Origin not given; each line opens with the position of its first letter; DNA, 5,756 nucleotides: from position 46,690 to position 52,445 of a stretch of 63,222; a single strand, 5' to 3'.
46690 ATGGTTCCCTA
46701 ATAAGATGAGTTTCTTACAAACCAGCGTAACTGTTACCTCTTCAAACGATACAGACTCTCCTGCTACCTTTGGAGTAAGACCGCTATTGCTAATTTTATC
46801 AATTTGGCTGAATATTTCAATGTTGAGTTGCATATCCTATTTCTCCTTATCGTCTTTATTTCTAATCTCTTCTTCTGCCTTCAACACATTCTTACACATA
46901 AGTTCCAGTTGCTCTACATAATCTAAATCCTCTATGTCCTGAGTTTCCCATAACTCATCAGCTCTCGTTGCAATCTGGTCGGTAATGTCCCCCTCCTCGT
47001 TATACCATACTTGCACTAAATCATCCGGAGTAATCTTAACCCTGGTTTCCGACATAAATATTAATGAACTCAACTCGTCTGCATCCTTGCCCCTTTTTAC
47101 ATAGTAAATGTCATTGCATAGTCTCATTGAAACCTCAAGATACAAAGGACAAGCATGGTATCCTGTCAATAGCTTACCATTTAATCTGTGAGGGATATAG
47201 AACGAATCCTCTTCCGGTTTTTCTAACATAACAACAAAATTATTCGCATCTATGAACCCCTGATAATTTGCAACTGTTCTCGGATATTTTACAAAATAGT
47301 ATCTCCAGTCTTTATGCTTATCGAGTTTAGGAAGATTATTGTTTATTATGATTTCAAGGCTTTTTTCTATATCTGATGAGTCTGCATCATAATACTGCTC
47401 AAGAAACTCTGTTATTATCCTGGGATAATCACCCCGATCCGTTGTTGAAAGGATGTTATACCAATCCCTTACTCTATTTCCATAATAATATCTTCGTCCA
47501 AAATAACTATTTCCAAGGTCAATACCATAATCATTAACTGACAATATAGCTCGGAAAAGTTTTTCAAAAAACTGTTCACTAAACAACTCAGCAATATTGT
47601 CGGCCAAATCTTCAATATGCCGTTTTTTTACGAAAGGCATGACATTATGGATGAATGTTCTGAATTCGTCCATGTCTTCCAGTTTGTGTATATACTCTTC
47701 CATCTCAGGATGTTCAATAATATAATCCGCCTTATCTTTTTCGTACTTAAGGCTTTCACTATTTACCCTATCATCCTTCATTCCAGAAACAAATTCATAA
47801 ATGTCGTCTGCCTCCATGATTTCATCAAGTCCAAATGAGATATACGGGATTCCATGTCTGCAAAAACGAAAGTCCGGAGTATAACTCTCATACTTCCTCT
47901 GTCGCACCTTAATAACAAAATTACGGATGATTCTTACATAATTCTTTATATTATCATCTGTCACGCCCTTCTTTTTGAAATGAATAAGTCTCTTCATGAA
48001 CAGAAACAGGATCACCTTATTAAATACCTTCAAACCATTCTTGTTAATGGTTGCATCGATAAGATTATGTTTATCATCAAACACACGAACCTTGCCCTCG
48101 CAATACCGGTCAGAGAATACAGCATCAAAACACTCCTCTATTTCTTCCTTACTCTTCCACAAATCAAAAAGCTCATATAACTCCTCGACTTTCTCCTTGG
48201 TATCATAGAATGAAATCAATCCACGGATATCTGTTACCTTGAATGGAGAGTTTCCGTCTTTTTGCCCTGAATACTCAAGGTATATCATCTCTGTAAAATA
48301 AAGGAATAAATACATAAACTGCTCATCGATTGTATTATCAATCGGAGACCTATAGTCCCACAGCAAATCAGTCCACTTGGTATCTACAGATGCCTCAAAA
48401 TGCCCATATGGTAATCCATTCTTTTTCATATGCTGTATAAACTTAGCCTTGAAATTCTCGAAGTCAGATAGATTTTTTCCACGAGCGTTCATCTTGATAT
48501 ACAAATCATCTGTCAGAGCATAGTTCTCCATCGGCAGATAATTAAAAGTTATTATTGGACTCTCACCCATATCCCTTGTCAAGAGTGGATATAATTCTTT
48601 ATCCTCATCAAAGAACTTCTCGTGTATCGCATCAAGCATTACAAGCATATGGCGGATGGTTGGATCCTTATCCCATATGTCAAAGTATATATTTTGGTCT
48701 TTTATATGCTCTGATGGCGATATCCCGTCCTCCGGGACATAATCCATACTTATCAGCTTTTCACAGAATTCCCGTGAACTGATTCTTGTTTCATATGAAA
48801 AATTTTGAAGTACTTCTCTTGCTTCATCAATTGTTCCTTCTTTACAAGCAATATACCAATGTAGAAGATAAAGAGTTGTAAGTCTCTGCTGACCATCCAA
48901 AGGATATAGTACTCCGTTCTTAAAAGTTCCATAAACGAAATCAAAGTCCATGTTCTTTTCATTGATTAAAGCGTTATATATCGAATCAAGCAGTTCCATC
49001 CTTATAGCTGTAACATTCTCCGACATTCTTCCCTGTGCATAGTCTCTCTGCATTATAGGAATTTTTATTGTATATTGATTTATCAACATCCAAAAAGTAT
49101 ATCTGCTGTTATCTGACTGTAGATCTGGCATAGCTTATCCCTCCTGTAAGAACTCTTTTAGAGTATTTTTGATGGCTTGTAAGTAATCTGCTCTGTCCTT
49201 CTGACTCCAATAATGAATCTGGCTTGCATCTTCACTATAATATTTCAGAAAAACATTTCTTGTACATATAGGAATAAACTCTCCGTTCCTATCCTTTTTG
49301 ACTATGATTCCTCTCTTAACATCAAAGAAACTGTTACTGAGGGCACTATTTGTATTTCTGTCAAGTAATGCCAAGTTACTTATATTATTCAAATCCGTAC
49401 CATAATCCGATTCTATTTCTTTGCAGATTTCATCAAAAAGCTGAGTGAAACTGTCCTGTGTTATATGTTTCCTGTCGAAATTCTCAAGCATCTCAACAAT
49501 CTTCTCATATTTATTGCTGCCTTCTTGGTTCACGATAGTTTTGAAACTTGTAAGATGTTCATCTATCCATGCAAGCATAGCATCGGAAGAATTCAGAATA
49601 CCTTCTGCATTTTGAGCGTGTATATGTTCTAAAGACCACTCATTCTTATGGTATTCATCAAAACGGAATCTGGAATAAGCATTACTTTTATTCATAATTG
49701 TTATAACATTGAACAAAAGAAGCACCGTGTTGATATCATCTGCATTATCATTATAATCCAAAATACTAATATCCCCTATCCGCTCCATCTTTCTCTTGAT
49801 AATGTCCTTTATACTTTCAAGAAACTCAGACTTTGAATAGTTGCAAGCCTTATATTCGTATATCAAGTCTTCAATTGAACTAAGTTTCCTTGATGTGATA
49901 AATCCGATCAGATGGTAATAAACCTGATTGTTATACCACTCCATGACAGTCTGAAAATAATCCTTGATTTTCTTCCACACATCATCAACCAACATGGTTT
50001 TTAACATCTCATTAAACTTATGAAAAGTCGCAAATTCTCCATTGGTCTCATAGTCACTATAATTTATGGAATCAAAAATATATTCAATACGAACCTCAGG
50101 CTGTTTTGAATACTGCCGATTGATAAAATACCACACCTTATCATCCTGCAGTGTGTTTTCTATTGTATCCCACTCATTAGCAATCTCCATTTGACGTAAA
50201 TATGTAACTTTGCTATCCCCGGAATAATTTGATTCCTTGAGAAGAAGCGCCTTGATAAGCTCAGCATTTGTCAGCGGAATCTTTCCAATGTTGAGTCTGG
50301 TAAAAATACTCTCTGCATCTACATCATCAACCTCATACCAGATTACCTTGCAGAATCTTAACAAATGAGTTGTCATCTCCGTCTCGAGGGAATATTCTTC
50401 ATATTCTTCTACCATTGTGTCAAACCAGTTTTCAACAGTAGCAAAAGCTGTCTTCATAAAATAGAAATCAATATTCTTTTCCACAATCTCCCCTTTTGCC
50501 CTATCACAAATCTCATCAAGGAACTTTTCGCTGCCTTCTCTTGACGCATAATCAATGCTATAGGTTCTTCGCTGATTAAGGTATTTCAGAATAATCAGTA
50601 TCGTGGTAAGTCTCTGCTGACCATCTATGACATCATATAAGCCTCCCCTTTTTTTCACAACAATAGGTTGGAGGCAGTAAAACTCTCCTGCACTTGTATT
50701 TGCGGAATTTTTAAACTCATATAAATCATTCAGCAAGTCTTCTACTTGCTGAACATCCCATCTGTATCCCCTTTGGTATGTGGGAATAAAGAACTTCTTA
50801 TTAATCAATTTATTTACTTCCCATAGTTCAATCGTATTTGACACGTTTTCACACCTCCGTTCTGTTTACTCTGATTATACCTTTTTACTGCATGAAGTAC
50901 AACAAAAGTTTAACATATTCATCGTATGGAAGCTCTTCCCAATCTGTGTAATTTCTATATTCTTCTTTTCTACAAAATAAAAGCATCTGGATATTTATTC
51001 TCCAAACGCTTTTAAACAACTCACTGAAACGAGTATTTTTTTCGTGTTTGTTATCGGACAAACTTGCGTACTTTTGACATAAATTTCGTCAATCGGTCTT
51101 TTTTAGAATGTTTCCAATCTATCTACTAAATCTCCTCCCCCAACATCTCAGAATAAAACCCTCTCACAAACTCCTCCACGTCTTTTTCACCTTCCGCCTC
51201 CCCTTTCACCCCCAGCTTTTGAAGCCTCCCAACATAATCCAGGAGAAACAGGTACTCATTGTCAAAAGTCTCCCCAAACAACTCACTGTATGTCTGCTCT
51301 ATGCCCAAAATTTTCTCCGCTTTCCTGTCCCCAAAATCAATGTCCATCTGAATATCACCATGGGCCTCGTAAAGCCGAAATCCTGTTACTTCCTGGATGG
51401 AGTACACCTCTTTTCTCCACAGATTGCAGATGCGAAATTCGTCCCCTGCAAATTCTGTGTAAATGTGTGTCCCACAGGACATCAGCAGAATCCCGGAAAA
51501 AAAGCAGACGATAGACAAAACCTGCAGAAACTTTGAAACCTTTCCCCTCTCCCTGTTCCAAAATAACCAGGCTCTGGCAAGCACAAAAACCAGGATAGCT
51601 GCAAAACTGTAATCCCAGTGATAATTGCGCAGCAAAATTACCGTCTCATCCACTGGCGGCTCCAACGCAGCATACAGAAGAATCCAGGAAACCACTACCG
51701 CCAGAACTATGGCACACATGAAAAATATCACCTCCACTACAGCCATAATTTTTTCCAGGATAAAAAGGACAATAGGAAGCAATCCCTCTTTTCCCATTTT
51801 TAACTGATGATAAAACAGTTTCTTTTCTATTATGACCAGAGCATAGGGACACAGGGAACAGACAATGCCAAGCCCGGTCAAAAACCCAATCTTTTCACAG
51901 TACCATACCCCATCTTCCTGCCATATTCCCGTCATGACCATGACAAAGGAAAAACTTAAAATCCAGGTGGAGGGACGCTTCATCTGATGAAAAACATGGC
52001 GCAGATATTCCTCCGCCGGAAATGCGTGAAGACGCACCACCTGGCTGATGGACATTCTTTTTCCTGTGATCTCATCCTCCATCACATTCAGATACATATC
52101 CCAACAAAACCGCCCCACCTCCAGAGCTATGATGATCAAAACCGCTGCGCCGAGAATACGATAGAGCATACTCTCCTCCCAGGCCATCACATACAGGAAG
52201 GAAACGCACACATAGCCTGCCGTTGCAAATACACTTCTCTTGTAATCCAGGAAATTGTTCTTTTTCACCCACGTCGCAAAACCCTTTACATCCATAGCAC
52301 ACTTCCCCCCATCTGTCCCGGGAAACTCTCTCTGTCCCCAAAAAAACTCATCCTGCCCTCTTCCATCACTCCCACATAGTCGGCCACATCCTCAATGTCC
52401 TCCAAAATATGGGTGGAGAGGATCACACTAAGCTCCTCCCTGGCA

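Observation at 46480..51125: Low-GC island with tandem DUF262 genes (DUF262-only plus DUF262+DUF1524): candidate two-gene modification-dependent restriction or defence module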

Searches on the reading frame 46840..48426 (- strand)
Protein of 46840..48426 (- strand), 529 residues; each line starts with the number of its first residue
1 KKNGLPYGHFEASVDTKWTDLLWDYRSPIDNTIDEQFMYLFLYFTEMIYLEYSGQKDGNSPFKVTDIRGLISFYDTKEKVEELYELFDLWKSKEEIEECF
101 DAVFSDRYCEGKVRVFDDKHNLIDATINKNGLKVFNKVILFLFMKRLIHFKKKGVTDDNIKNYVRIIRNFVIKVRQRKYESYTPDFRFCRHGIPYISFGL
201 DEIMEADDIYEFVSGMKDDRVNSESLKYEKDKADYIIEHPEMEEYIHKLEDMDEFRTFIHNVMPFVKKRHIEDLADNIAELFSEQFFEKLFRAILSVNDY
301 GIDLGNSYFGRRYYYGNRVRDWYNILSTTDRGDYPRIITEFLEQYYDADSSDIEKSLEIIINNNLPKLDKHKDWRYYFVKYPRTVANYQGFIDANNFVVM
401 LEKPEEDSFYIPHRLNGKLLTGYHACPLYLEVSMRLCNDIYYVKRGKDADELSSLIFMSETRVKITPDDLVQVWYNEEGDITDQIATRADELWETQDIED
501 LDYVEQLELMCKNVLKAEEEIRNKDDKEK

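Call 43: predict_structure(alignment_id=A3)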
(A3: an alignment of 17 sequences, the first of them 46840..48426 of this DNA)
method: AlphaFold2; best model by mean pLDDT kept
length: 529 residues; sequences in the alignment: 17
mean_pLDDT: 91.2   pTM: 0.87
mean pLDDT of the five models: 91.2, 91.1, 90.5, 89.0, 88.3
residues with pLDDT >= 90: 381; 70-90: 129; 50-70: 19; < 50: 0
segments of 3 or more residues with pLDDT < 50: none
pLDDT, mean of each block of 10 residues (from residue 1): 88 90 92 93 96 92 90 94 96 94 96 94 87 93 97 93 97 89 91 95 92 89 92 97 96 94 96 94 93 97 86 87 88 95 95 97 97 95 91 90 82 81 85 92 78 86 87 77 89 91 96 94 75
secondary structure, 60 per line:
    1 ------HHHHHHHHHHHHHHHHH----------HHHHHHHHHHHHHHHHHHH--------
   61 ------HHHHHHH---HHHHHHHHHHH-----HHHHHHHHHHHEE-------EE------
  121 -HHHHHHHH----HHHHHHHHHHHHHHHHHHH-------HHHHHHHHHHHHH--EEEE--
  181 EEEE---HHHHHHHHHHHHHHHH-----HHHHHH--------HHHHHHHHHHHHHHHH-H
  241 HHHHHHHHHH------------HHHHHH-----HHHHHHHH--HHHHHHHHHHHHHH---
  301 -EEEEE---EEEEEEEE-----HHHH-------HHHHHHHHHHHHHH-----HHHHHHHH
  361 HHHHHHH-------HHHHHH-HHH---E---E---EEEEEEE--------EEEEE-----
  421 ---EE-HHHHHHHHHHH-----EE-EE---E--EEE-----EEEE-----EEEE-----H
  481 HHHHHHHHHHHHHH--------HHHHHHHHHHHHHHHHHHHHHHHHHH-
elements in order: H7-23 H34-52 H67-73 H77-87 H93-103 H122-129 H134-152 H160-172 E175-178 E181-184 H188-203 H209-214 H223-238 H240-250 H263-268 H274-281 H284-297 E302-306 E310-317 H323-326 H334-347 H353-367 H375-380 E396-402 E411-415 H427-437 E454-456 E462-465 E471-474 H480-494 H503-528

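Call 68: search_protein_representatives(alignment_id=A3)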
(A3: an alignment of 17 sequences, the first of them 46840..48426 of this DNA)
Query: 17 sequences, 517 profile positions. Proteins with E-value up to 0.001 (for the whole library): 1373; up to 1e-10: 783; up to 1e-30: 222. The best 150 are listed.
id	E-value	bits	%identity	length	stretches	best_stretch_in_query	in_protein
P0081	3.5e-181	619.8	-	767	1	1-515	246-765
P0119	3.6e-178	609.9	-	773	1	1-515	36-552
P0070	3.6e-172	590.1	-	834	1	2-511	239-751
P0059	6.9e-172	589.1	-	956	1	1-511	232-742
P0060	1.3e-171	588.2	-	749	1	1-512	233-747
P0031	1.5e-159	548.4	-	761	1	1-516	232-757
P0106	2.2e-142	491.8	-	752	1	3-507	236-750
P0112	5.8e-142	490.4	-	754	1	1-511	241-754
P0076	3.5e-140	484.5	-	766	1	1-515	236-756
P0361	3.3e-130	451.6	-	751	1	3-510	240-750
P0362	3.5e-121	421.8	-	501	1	31-507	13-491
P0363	1.0e-119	417.0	-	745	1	5-509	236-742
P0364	7.0e-118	411.0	-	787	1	7-509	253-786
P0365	2.6e-110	386.0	-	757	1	3-510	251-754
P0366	3.4e-107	375.7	-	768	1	2-510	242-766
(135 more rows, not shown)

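Call 73: fold_search(model_id=the predicted structure, library=pdb)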
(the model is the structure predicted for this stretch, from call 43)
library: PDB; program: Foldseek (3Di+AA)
matches with E <= 10: 45; with E <= 0.001: 0
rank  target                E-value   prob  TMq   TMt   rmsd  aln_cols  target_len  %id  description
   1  9sgs_B                1.1e+00  0.05  0.12  0.12  19.6       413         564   12  S315G KatG mutant no Heme (released 2026-01-14)
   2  4wzs_C                2.6e+00  0.05  0.14  0.12  18.0       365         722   13  Crystal structure of the Mot1 N-terminal domain in complex with TBP and NC2 bound to a promoter DNA fragment (released 2015-08-26)
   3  1t2b_A                2.6e+00  0.02  0.08  0.10  20.8       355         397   14  Crystal Structure of cytochrome P450cin complexed with its substrate 1,8-cineole (released 2005-04-26)
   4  9imr_B                3.0e+00  0.03  0.11  0.15  18.1       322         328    9  Crystal structure of geranylgeranyl pyrophosphate synthase Rv0562 from Mycobacterium tuberculosis in complex with IPP (released 2025-07-09)
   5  9q39                  3.1e+00  0.03  0.09  0.11  18.1       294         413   12  Structure of a sortase-linked cytochrome c peroxidase - cytochrome c fusion protein (released 2026-03-11)
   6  8we7_A                3.1e+00  0.01  0.07  0.04  28.3       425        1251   10  Human L-type voltage-gated calcium channel Cav1.2 in the presence of calciseptine at 3.2 Angstrom resolution (released 2023-12-06)
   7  9mli_A                3.8e+00  0.01  0.07  0.02  29.6       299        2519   11  Xenorhabdus nematophilus XptA2 RBD C Chimera (released 2025-03-05)
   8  3m6z_A                3.8e+00  0.01  0.08  0.10  24.0       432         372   10  Crystal structure of an N-terminal 44 kDa fragment of topoisomerase V in the presence of guanidium hydrochloride (released 2010-08-04)
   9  9imq_A                3.9e+00  0.02  0.10  0.13  18.3       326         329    9  Crystal structure of a C45 isoprenyl diphosphate synthase, Rv0562 from Mycobacterium tuberculosis (released 2025-07-09)
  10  9mdv_B                4.3e+00  0.02  0.09  0.15  21.5       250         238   10  Apo form of the estrogen receptor alpha ligand binding domain of Melanotaenia fluviatilis (released 2025-10-22)
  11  5wk0                  4.5e+00  0.06  0.10  0.23  13.3       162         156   16  Crystal structure of the bacillithiol transferase BstA from Staphylococcus aureus. (released 2018-02-21)
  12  6iqq_D                5.0e+00  0.02  0.09  0.08  17.3       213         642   13  Crystal structure of Prc with S452I and L252Y mutations in complex with NlpI (released 2019-07-24)
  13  5z6h_A                5.0e+00  0.02  0.09  0.10  16.3       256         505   14  Structure of periplasmic trehalase from Diamondback moth gut bacteria in the apo form (released 2019-01-23)
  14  3vpm_A                5.4e+00  0.02  0.11  0.15  15.5       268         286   14  Crystal structure of human ribonucleotide reductase subunit M2 (hRRM2) mutant (released 2013-03-06)
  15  8fay_D                5.7e+00  0.03  0.14  0.18  21.8       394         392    9  Human MUTYH adenine glycosylase bound to DNA containing a transition state analog (1N) paired with d(8-oxo-G) (released 2024-05-29)
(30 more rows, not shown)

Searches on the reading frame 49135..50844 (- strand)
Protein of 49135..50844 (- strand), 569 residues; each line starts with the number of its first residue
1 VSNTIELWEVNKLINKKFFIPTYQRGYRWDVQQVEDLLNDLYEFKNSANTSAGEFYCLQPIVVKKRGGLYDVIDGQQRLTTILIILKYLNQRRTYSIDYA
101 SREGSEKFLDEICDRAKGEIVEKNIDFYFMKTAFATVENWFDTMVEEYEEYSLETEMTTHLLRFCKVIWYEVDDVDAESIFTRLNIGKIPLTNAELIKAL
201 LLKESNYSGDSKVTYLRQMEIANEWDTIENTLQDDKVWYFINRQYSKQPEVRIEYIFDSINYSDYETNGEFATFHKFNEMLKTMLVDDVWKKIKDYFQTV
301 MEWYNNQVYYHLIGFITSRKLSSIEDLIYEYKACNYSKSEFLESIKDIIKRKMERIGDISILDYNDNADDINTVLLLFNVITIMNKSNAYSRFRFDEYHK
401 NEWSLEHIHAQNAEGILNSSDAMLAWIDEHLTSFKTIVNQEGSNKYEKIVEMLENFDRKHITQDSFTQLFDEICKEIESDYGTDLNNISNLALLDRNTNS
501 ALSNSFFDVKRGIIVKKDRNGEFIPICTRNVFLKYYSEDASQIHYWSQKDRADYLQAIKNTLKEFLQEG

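Call 3: search_protein_families(library=pfam, proteins=[window:49135-50844:-], max_evalue=0.1)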
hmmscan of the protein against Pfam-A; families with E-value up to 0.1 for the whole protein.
window:49135-50844:- (569 aa): 3 families
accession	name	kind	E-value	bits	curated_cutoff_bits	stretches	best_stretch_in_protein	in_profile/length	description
PF03235.19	GmrSD_N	-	3.3e-33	115.9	33.2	1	12-202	3-199/199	GmrSD restriction endonuclease, N-terminal domain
PF07510.16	GmrSD_C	-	8.7e-05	22.9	23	1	485-513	77-105/138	GmrSD restriction endonucleases, C-terminal domain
PF02847.23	MA3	-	0.066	13.6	23.2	0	440-494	47-102/113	MA3 domain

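Call 4: search_protein_families(library=padloc, proteins=[window:49135-50844:-], max_evalue=0.1)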
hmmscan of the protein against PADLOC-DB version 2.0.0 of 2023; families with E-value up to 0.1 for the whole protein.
window:49135-50844:- (569 aa): 22 families
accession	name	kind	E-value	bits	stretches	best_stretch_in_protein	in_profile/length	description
PDLC04157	HEC-06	-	7e-21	72.4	2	9-95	13-98/558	-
PDLC04155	HEC-06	-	1.5e-20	71.2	2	8-96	10-97/562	-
PDLC04154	HEC-06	-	6.1e-19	66.1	2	12-86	16-89/569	-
PDLC02695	Orf5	-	2.7e-18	63.7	2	10-123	10-130/601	Orf5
PDLC02701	Orf5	-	3.1e-16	57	2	17-91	19-101/596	Orf5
PDLC02687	Orf5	-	2.4e-14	51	1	15-87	15-84/543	Orf5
PDLC02686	Orf5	-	3e-13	47.1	1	9-102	12-107/566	Orf5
PDLC02688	Orf5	-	2.2e-11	41.1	1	12-86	4-78/554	Orf5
PDLC02691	Orf5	-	3.9e-11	40.2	1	12-91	15-92/579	Orf5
PDLC02700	Orf5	-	6.2e-11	39.7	1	13-91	7-85/555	Orf5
PDLC02693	Orf5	-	7.7e-11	39.7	1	15-513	6-504/543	Orf5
PDLC02792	SspE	-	4.4e-10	36.6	1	17-121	23-142/771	SspE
PDLC02689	Orf5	-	2.3e-09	34.4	1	16-86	17-83/558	Orf5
PDLC02699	Orf5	-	3.6e-09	33.9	1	18-112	1-86/530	Orf5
PDLC02690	Orf5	-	4.8e-09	33.6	1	15-95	7-85/531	Orf5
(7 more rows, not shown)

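Call 5: search_protein_families(library=ncbifam, proteins=[window:49135-50844:-], max_evalue=0.1)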
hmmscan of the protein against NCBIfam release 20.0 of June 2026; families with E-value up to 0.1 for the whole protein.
window:49135-50844:- (569 aa): 1 family
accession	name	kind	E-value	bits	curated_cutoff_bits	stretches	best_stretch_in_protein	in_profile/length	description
TIGR04285.1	nucleoid_noc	exception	0.07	12.5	315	0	56-81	37-62/255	nucleoid occlusion protein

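Call 7: search_solved_structures(query=window:49135-50844:-, max_evalue=1, show_alignments=2)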
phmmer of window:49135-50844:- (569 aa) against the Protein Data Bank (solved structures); distinct sequences matched with E-value up to 1: 2.
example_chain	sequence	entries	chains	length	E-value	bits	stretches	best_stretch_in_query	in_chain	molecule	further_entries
6jiv_D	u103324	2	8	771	0.034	16.2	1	17-92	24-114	SspE protein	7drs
7drr_D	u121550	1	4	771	0.21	13.6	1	17-92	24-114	SspE protein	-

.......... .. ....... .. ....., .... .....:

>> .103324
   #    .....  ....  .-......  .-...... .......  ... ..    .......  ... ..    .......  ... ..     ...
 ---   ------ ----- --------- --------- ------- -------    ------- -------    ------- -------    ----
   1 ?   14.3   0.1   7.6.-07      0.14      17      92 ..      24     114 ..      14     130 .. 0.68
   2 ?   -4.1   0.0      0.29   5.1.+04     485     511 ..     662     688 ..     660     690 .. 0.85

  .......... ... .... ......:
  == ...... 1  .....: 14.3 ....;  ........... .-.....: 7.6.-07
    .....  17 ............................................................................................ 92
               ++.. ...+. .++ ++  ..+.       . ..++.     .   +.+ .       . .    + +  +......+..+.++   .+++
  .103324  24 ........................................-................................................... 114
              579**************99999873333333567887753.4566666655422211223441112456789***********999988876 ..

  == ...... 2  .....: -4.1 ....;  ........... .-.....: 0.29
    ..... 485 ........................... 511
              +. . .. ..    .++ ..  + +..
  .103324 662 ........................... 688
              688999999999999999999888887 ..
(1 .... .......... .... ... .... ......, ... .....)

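Call 26: find_homologous_proteins(query=window:49135-50844:-)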
Query window:49135-50844:- (569 aa): 8000 proteins with E <= 0.001 among 8000 candidates; the best 120 are listed.
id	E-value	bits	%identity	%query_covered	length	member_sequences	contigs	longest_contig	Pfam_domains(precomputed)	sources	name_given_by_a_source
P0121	0.0e+0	1180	92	100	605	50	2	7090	PF07510.17,PF03235.20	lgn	-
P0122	0.0e+0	1167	92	100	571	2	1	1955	PF07510.17,PF03235.20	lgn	-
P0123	0.0e+0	1142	90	100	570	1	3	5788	PF03235.20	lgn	-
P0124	0.0e+0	1140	89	100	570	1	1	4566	PF03235.20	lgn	-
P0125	0.0e+0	1136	88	100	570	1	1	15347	PF03235.20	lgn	-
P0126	0.0e+0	1103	86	100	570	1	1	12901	PF07510.17,PF03235.20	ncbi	-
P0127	0.0e+0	1084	84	100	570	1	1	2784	PF07510.17,PF03235.20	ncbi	-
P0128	0.0e+0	1083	84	100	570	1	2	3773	PF03235.20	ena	-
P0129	0.0e+0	1082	84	100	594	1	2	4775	PF03235.20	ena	-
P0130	0.0e+0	1081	84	100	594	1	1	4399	PF03235.20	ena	-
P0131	0.0e+0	1075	84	100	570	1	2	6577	PF03235.20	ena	-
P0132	0.0e+0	1062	83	100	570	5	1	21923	PF07510.17,PF03235.20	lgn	-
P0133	0.0e+0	1058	81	99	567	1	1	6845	PF07510.17,PF03235.20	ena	-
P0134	0.0e+0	1053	81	99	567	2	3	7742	PF03235.20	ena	-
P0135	0.0e+0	1052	82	100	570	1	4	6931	PF07510.17,PF03235.20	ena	-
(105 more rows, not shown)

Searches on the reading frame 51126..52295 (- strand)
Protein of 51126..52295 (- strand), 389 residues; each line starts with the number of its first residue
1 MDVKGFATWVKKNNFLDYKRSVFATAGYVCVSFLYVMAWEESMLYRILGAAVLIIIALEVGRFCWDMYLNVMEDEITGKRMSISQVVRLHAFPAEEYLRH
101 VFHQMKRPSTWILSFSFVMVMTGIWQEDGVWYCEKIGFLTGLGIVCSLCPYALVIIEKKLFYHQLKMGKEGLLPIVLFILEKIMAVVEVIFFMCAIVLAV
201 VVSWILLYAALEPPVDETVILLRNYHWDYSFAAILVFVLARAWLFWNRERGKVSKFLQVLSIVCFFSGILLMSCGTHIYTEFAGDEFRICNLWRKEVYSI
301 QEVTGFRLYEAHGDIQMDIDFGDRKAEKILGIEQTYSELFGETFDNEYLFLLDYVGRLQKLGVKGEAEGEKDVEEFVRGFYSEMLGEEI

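Call 39: find_encoding_contigs(protein=window:51126-52295:-, flank=8000, max_places=8)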
Protein window:51126-52295:- (389 aa): no gene with exactly this product is on record in the collection.

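Call 74: search_protein_families(library=pfam, proteins=[window:51126-52295:-], max_evalue=0.001)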
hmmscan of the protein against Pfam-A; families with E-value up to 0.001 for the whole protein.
window:51126-52295:- (389 aa): 0 families
